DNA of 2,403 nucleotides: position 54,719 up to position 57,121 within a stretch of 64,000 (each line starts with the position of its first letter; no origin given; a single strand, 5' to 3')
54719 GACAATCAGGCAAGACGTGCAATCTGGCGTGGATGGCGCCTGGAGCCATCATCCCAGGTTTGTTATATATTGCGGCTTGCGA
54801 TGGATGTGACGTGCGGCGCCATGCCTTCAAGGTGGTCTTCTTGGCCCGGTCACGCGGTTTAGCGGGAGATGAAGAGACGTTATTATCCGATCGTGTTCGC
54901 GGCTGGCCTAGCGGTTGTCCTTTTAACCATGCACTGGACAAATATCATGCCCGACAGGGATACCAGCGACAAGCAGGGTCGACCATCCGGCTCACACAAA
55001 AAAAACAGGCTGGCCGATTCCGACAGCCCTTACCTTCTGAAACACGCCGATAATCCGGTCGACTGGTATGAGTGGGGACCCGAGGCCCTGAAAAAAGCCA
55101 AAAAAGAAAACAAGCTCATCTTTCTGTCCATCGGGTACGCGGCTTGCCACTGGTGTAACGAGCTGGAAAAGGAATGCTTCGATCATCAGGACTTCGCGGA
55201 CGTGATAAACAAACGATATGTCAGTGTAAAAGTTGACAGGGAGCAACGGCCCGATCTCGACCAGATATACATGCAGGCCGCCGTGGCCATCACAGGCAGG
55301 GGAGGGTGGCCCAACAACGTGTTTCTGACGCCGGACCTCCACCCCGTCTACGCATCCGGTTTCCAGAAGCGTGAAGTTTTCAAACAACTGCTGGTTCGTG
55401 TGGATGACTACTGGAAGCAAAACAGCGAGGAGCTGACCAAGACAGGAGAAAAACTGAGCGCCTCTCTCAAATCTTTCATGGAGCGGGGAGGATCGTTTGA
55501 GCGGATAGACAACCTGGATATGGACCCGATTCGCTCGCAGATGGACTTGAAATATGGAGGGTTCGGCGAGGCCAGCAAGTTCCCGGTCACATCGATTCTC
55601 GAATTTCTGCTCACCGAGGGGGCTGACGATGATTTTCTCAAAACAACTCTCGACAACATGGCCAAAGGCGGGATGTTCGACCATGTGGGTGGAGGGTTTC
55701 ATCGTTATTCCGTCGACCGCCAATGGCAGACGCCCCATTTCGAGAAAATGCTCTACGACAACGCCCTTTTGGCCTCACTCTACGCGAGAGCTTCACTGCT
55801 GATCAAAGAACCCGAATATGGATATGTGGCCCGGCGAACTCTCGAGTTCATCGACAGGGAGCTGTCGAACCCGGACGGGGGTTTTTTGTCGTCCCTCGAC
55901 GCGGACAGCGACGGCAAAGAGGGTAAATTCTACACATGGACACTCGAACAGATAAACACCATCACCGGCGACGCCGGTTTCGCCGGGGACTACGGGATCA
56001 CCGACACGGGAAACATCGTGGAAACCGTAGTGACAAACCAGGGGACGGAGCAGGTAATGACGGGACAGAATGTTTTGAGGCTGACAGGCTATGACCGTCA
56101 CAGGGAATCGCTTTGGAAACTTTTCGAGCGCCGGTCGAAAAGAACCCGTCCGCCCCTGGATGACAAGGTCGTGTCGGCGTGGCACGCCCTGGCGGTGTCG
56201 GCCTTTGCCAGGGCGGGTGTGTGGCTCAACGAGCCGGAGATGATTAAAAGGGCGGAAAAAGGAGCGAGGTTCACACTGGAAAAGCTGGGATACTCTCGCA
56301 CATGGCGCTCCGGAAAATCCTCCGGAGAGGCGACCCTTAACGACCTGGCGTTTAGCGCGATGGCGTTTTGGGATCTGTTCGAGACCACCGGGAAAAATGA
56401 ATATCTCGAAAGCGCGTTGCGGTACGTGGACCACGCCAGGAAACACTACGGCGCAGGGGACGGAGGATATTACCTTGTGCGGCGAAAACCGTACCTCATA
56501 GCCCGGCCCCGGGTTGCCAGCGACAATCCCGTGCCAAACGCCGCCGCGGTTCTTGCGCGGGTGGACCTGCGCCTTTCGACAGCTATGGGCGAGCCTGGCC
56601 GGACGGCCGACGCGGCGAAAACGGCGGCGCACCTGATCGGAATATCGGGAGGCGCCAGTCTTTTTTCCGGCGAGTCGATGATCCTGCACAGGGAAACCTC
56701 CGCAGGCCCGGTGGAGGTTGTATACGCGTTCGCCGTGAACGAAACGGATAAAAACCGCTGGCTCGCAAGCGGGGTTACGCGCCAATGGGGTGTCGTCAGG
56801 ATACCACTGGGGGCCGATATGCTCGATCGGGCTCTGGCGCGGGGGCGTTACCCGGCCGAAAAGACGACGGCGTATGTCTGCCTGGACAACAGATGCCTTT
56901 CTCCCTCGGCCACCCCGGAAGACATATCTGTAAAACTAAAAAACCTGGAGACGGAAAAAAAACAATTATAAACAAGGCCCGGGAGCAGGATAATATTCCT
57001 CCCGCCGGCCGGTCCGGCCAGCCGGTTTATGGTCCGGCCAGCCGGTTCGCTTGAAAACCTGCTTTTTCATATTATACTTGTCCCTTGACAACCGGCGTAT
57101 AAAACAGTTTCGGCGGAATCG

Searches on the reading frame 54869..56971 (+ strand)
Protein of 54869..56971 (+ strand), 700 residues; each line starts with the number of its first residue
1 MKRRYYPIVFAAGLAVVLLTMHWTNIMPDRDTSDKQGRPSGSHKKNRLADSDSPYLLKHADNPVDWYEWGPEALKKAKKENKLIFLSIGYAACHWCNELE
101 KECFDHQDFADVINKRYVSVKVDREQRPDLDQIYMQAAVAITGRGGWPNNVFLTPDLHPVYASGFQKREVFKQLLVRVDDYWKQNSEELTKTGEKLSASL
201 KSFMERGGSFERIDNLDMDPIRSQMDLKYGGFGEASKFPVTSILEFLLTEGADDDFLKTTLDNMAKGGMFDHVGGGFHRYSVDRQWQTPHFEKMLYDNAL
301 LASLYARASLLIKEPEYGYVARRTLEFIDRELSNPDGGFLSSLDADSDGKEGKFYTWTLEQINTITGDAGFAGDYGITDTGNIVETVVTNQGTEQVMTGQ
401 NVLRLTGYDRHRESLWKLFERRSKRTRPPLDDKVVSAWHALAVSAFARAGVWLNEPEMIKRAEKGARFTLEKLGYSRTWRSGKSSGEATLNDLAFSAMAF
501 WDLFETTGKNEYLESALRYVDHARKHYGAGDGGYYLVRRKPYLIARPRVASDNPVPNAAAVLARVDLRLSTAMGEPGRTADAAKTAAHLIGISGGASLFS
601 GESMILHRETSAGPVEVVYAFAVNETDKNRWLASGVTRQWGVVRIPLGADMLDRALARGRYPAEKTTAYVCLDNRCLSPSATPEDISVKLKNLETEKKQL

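Call 85: search_protein_families(library=pfam, proteins=[window:54869-56971:+], max_evalue=0.00001)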
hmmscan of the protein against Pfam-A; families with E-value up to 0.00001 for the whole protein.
window:54869-56971:+ (700 aa): 2 families
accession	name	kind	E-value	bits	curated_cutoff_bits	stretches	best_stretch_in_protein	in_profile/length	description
PF03190.21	Thioredox_DsbH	-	2.6e-60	203.5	27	1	45-200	1-162/163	Protein of unknown function, DUF255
PF13899.12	Thioredoxin_7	-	3.1e-09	37.3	27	1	65-129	1-65/83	Thioredoxin-like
